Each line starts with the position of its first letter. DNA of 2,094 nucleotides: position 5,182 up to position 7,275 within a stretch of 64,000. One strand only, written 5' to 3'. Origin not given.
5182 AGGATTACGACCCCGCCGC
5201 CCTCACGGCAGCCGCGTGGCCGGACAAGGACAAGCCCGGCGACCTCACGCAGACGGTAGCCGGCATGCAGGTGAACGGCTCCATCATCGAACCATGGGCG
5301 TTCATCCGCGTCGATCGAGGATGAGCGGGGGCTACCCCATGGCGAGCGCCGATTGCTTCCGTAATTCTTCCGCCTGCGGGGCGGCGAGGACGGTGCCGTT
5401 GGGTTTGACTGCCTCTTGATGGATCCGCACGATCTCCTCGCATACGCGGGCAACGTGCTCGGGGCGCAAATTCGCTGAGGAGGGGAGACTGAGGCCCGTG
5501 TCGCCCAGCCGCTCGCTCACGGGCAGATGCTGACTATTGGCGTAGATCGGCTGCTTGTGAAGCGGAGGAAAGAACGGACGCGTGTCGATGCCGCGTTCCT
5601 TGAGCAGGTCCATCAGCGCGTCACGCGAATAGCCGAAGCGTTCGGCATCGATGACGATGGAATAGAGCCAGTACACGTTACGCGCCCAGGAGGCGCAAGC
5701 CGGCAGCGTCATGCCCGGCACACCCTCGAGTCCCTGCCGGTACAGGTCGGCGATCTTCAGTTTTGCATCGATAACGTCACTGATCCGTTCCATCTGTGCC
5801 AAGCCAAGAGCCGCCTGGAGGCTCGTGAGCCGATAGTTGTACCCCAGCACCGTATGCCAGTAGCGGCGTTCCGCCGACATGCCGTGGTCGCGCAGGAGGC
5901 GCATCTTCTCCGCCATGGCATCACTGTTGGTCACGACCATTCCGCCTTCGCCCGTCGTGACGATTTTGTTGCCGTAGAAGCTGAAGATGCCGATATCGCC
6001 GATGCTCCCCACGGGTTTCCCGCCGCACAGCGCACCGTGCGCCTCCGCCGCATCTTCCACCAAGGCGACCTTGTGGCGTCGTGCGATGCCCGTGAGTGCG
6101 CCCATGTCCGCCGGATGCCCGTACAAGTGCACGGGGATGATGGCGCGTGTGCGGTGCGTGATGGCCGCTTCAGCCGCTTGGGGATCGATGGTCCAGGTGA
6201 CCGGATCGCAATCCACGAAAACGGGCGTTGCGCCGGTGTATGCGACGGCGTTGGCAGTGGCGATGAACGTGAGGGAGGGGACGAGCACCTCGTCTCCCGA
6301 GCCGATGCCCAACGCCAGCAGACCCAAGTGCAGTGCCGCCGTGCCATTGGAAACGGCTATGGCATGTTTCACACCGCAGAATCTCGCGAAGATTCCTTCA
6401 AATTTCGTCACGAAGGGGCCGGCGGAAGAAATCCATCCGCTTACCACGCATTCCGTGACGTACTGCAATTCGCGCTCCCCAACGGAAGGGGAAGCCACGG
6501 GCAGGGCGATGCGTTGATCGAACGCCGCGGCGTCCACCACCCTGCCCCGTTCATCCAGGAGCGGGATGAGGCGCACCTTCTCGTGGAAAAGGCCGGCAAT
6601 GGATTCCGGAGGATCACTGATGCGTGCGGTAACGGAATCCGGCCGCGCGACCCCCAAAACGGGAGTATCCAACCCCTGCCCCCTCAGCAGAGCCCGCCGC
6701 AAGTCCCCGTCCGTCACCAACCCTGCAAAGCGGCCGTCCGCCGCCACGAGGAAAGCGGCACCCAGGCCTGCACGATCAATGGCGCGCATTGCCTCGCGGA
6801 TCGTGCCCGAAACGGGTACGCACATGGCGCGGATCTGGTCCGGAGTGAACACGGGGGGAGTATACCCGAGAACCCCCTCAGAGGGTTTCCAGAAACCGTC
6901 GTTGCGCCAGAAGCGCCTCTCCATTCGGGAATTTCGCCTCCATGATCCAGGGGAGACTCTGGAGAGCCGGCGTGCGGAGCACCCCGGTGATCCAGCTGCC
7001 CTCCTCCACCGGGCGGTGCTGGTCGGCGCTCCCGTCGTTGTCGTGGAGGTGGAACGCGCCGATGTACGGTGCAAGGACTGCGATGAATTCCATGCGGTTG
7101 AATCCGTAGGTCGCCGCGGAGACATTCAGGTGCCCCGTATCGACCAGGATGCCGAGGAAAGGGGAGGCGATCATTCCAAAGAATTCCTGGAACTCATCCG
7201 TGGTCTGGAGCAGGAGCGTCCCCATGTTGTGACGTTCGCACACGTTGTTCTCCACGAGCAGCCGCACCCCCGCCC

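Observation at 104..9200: Second nonulosonic-acid module built from a non-canonical enzyme set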

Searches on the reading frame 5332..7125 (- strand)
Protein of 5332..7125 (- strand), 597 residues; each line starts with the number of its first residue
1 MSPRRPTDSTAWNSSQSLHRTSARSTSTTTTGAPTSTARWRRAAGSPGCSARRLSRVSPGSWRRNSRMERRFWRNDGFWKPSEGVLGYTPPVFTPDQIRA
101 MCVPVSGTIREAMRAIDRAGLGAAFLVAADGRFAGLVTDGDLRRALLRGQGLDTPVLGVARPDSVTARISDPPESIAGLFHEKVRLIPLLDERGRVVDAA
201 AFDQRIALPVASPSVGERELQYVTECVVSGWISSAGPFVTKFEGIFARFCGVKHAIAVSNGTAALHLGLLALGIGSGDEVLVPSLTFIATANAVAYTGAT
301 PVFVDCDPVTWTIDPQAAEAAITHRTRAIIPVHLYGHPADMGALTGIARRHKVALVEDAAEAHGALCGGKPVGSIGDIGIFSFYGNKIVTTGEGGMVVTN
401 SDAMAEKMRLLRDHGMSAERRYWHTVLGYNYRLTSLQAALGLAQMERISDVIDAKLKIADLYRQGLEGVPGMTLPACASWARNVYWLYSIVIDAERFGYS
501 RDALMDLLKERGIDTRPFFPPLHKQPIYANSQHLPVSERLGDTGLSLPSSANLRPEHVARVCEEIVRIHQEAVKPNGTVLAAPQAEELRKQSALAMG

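Call 5: search_protein_families(library=pfam, proteins=[window:5332-7125:-], max_evalue=0.001)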
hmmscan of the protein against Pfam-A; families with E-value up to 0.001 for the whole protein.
window:5332-7125:- (597 aa): 5 families
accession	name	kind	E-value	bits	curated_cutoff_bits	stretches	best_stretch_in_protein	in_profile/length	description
PF01041.23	DegT_DnrJ_EryC1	-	1.1e-133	446.3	19.8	1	215-565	3-359/360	DegT/DnrJ/EryC1/StrS aminotransferase family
PF00571.33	CBS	-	1.4e-08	35.4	24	1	101-147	10-56/57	CBS domain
PF00155.27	Aminotran_1_2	-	1e-07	32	19.7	1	247-330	52-151/361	Aminotransferase class I and II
PF01053.26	Cys_Met_Meta_PP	-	0.00022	20.3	27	1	237-382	52-195/381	Cys/Met metabolism PLP-dependent enzyme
PF01212.27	Beta_elim_lyase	-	0.00068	19.5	27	0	239-472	34-271/288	Beta-eliminating lyase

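Call 6: search_protein_families(library=ncbifam, proteins=[window:5332-7125:-], max_evalue=0.001)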
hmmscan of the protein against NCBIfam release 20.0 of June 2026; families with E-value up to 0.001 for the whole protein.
window:5332-7125:- (597 aa): 25 families
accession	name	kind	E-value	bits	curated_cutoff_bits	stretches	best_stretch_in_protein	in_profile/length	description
TIGR04181.1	NHT_00031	hypoth_equivalog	4e-110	368.1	420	1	209-550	2-359/359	LegC family aminotransferase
TIGR03588.1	PseC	equivalog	5.9e-91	305.2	423.5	1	208-568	2-379/380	UDP-4-amino-4,6-dideoxy-N-acetyl-beta-L-altrosamine transaminase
NF008658.2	PRK11658.1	equivalog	4.2e-83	279.1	631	1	208-568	5-376/379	UDP-4-amino-4-deoxy-L-arabinose aminotransferase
TIGR04427.1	PLP_DesI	equivalog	4.9e-81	272.8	650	1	200-569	15-382/390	dTDP-4-dehydro-6-deoxyglucose aminotransferase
NF008687.0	PRK11706.1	equivalog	1.2e-66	225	375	1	209-568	3-373/375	dTDP-4-amino-4,6-dideoxygalactose transaminase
TIGR02379.1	ECA_wecE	subfamily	4.1e-55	187.1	434.85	1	208-526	2-328/376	dTDP-4-amino-4,6-dideoxy-D-glucose transaminase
NF011936.0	PRK15407.1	equivalog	5.6e-55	186.8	423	2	207-416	36-252/440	lipopolysaccharide biosynthesis protein RfbH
NF008581.0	PRK11543.1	equivalog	4.7e-08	32.4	481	1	103-200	212-310/321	arabinose-5-phosphate isomerase GutQ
NF006488.0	PRK08912.1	equivalog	6e-07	28.7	498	1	256-330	91-164/387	aminotransferase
TIGR00393.1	kpsF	subfamily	7.2e-07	29.1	203.7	1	104-197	170-264/268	KpsF/GutQ family sugar-phosphate isomerase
NF004770.0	PRK06108.1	subfamily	1.5e-06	27.3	422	1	251-356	95-207/396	pyridoxal phosphate-dependent aminotransferase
NF006569.0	PRK09082.1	subfamily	2.2e-06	27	420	1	240-358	78-202/386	methionine aminotransferase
TIGR01325.1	O_suc_HS_sulf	equivalog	3e-06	26.1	510.05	1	235-466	52-281/380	O-succinylhomoserine sulfhydrylase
NF005816.0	PRK07682.1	equivalog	5.3e-06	25.3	620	1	260-330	98-168/390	aminotransferase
NF006096.0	PRK08248.1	equivalog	8.7e-06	24.6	726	1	241-382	68-207/431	homocysteine synthase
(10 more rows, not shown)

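Call 36: search_solved_structures(query=window:5332-6924:-, max_evalue=1e-20)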
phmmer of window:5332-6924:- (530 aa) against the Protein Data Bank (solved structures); distinct sequences matched with E-value up to 1e-20: 56.
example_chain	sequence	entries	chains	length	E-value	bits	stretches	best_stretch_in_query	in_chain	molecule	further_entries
3bn1_A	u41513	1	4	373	2.1e-111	376.3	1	141-496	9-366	Perosamine synthetase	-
3dr7_A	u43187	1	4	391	2.3e-111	376.1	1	141-496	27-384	Putative perosamine synthetase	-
3dr4_A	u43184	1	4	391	1.6e-110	373.3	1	141-496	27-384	Putative perosamine synthetase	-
7b0m_AAA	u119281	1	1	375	3.7e-90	306.1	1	143-494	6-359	Sugar aminotransferase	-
7b0d_A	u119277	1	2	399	1.3e-77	264.8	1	154-495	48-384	Glutamine--scyllo-inositol transaminase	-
3frk_A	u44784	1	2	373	2.6e-69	237.3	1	164-498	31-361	QdtB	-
8sng_A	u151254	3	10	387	2.2e-67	231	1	141-494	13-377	UDP-4-amino-4-deoxy-L-arabinose--oxoglutarate aminotransferase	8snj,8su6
1mdo_A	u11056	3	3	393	2.6e-67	230.7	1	141-481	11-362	ArnB aminotransferase | UDP-4-amino-4-deoxy-L-arabinose--oxoglutarate aminotransferase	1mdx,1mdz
2oga_A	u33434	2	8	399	1e-66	228.8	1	167-497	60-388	Transaminase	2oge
4oca_A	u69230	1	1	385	1.9e-66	227.9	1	141-464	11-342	UDP-4-amino-4-deoxy-L-arabinose--oxoglutarate aminotransferase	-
4lc3_A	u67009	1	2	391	8.2e-64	219.2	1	141-502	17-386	Putative UDP-4-amino-4-deoxy-l-arabinose--oxoglutarate aminotransferase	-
2po3_A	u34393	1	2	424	3e-62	214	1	132-498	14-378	4-dehydrase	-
8gyh_B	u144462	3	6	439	4.6e-62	213.4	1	173-463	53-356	DegT/DnrJ/EryC1/StrS family aminotransferase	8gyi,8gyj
3nyu_A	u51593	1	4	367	2.1e-61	211.3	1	168-501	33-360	Aminotransferase WbpE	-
3nu7_A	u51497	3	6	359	4.9e-61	210.1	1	168-496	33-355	Aminotransferase WbpE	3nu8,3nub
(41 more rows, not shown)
